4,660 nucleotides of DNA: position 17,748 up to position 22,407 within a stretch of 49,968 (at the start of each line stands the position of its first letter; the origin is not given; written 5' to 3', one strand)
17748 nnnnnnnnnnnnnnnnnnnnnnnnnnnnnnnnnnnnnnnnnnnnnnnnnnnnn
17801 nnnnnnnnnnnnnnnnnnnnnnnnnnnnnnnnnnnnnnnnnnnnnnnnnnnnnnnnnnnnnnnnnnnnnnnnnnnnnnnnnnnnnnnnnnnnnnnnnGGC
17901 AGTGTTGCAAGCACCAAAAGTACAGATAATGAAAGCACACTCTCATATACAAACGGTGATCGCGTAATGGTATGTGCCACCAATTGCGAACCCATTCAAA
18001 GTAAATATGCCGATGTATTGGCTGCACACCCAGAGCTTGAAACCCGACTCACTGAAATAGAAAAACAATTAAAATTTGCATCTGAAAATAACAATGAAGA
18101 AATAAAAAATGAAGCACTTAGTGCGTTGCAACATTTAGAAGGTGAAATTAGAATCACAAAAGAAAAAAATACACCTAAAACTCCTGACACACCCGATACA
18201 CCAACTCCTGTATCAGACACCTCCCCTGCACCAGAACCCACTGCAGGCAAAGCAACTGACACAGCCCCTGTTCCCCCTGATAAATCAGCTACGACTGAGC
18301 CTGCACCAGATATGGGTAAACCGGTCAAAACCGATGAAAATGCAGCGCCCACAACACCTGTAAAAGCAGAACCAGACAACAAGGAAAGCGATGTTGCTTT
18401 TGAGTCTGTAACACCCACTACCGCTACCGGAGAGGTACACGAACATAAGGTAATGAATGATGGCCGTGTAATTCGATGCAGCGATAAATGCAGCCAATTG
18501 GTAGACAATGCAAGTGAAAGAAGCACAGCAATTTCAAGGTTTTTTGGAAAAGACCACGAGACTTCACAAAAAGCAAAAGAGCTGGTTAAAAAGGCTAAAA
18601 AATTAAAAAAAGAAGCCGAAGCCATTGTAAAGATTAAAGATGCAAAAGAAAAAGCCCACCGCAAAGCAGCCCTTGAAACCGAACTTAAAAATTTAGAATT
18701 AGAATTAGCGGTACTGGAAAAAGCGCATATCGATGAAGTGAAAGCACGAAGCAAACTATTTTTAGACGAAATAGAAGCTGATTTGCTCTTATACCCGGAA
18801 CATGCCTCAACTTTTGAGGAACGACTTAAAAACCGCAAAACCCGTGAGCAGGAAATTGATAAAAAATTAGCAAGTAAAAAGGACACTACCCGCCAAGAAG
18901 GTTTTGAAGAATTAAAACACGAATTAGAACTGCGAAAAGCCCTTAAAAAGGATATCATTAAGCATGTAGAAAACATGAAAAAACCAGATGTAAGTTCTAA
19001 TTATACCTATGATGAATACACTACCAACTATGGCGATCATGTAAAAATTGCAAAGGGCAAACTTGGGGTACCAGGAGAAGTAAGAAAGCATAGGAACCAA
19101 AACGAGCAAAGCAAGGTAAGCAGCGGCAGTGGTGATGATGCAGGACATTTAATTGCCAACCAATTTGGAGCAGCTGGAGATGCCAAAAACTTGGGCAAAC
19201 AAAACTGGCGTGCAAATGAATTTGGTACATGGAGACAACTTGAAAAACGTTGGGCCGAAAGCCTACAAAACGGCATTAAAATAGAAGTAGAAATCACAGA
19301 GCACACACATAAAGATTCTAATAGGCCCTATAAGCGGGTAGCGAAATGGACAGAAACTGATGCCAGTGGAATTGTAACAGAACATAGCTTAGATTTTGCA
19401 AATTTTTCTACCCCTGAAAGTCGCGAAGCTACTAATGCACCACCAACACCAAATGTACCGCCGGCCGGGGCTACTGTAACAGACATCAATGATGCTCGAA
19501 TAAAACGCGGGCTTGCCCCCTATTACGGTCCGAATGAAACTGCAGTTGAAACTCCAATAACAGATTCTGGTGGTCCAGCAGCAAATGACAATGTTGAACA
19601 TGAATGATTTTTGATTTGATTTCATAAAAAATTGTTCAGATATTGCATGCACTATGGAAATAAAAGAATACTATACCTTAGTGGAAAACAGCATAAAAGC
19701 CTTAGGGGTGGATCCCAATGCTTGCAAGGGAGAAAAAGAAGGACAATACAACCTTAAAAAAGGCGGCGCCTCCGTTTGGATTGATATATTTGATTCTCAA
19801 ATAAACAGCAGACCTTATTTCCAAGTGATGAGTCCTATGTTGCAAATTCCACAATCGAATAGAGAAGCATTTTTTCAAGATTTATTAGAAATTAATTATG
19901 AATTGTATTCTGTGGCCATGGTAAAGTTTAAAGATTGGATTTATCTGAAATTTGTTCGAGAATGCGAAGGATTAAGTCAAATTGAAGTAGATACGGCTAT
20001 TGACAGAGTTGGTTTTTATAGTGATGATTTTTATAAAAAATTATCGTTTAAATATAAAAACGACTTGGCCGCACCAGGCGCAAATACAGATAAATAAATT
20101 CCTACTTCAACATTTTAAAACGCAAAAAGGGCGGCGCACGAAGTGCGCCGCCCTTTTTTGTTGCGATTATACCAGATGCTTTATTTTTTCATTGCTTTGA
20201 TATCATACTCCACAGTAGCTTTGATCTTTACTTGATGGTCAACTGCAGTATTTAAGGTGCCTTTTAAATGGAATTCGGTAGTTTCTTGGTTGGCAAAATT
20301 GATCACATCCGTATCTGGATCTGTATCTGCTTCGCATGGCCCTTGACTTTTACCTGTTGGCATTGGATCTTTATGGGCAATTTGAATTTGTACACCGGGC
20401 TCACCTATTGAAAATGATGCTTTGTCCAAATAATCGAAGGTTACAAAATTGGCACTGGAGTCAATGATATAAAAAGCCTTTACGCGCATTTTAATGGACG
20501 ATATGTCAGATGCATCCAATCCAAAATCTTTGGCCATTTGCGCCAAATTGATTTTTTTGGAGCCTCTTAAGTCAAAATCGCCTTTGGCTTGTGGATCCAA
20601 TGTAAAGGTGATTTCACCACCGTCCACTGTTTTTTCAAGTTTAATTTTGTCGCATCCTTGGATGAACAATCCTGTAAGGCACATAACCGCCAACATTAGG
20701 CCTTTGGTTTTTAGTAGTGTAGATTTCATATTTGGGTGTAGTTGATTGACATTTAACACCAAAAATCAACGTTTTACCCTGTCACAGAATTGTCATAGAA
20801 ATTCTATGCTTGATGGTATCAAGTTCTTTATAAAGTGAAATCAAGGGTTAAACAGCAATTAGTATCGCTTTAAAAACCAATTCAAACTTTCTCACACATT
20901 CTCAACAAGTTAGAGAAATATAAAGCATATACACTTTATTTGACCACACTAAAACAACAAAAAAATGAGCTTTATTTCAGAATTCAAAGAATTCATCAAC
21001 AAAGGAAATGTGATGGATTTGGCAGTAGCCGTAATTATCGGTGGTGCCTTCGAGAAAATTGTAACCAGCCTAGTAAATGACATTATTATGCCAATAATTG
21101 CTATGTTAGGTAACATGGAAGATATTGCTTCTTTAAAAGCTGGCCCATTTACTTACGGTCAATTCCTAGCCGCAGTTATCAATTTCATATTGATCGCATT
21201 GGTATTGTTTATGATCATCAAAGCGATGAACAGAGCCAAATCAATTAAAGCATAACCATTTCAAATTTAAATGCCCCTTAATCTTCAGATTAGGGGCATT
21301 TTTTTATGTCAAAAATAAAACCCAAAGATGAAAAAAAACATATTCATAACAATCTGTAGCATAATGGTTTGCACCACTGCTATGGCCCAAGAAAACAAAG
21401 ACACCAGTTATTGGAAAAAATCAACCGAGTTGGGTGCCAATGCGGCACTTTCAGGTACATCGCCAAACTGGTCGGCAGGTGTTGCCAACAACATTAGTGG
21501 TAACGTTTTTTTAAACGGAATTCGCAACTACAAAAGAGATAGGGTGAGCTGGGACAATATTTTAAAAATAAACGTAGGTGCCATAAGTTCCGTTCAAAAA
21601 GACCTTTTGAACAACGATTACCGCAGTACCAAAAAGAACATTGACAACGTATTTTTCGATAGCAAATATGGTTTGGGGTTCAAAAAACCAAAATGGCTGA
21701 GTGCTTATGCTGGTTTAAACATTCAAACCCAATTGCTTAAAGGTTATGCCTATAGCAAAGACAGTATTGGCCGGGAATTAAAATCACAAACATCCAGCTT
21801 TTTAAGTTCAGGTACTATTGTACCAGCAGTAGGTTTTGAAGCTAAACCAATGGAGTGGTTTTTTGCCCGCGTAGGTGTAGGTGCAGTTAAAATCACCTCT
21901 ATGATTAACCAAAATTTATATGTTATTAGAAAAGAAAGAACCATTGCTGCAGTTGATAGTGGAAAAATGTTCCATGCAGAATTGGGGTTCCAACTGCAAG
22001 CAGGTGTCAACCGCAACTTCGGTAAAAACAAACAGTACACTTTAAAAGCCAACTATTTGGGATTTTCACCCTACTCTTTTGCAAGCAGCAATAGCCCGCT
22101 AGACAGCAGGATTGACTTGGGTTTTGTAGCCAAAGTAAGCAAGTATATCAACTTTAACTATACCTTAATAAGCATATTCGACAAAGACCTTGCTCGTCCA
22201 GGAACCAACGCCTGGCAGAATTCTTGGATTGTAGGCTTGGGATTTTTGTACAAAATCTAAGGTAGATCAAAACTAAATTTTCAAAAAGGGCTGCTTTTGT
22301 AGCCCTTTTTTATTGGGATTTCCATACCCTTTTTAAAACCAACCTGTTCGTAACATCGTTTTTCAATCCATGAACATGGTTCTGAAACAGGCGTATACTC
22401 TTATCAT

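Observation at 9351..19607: One 3418-aa ORF that reads as two complete DUF4157-led eCIS effectors fused in frame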

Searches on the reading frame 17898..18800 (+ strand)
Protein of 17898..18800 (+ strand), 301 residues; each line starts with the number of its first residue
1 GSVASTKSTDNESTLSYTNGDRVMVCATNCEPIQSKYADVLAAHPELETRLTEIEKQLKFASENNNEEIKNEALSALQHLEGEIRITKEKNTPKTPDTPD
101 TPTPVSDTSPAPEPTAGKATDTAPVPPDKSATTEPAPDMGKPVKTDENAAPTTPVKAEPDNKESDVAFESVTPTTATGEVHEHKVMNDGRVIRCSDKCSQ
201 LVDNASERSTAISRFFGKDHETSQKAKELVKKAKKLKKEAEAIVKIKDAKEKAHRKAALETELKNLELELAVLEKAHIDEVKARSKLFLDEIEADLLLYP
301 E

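Call 8: search_protein_families(library=pfam, proteins=[window:17898-18800:+], max_evalue=1)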
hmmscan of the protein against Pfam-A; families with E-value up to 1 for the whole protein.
window:17898-18800:+ (301 aa): 2 families
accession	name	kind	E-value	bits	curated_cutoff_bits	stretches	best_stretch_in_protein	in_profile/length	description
PF13864.11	Enkurin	-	0.0032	18.4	23.6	1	218-276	33-91/92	Calmodulin-binding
PF06810.17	Phage_scaffold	-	0.2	12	35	1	34-73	33-72/170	Phage capsid assembly scaffolding protein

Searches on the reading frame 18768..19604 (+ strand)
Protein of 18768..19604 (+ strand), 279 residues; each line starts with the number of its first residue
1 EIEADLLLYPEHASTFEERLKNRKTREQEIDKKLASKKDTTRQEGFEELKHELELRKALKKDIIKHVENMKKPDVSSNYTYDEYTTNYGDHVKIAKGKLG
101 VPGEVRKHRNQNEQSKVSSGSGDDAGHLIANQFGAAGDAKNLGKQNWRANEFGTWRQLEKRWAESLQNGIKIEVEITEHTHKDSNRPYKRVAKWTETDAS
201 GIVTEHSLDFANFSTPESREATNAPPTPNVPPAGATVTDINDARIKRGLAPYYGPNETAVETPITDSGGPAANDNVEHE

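Call 8: search_protein_families(library=pfam, proteins=[window:18768-19604:+], max_evalue=1)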
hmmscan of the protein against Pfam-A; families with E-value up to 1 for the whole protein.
window:18768-19604:+ (279 aa): 2 families
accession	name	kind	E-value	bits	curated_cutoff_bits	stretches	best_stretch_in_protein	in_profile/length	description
PF13930.12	Endonuclea_NS_2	-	1e-14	55.3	27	1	84-188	12-122/132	DNA/RNA non-specific endonuclease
PF21804.3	Transposase_29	-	0.95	8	27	0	27-88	408-467/562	Transposase protein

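Call 72: search_protein_families(library=phrogs, proteins=[window:18768-19604:+], max_evalue=0.1)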
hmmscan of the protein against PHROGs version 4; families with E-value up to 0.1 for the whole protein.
window:18768-19604:+ (279 aa): 0 families

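Call 73: search_protein_families(library=ncbifam, proteins=[window:18768-19604:+], max_evalue=0.1)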
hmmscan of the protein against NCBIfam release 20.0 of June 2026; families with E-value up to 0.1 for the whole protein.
window:18768-19604:+ (279 aa): 1 family
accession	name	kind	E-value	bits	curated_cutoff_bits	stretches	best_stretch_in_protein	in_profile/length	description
NF011891.0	PRK15364.1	equivalog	0.014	15.3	350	1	55-100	95-138/196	SPI-2 type III secretion system translocon protein SseB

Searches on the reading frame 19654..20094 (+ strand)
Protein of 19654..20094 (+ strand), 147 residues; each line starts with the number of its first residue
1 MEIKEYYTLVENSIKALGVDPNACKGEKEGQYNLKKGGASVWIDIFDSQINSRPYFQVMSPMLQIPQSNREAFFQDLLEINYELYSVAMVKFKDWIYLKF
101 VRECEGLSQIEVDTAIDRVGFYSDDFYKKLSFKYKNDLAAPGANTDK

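Call 5: search_protein_families(library=pfam, proteins=[window:19654-20094:+], max_evalue=0.01)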
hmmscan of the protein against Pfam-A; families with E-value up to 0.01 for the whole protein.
window:19654-20094:+ (147 aa): 1 family
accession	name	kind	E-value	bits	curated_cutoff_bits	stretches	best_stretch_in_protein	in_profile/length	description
PF22551.1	TY-Chap1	-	0.00058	19.9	27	1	9-126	6-116/132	T3SS (YopN, CesT) and YbjN peptide-binding chaperone 1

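Call 53: search_protein_families(library=phrogs, proteins=[window:19654-20094:+], max_evalue=0.001)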
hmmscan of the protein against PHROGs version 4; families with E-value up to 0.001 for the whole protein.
window:19654-20094:+ (147 aa): 0 families

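Call 73: search_protein_families(library=ncbifam, proteins=[window:19654-20094:+], max_evalue=0.1)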
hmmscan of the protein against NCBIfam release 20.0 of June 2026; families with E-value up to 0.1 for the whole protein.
window:19654-20094:+ (147 aa): 0 families

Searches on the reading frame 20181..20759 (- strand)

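Call 5: search_protein_families(library=pfam, proteins=[window:20181-20759:-], max_evalue=0.01)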
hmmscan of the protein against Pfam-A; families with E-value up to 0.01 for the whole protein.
window:20181-20759:- (192 aa): 0 families

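Call 36: search_protein_families(library=pfam, proteins=[window:20181-20759:-], max_evalue=1)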
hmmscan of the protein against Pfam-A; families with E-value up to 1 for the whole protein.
window:20181-20759:- (192 aa): 1 family
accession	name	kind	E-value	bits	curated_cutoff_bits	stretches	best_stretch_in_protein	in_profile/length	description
PF21275.2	Thi_PPkinase_C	-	0.13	12.6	27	1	166-185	47-66/69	Thiamin pyrophosphokinase, substrate-binding domain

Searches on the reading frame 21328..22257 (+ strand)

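Call 5: search_protein_families(library=pfam, proteins=[window:21328-22257:+], max_evalue=0.01)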
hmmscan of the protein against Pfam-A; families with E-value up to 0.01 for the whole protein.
window:21328-22257:+ (310 aa): 1 family
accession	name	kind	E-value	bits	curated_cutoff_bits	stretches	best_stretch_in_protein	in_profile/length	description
PF11276.14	DUF3078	-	1.9e-14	54.3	25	1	47-140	8-92/92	Protein of unknown function (DUF3078)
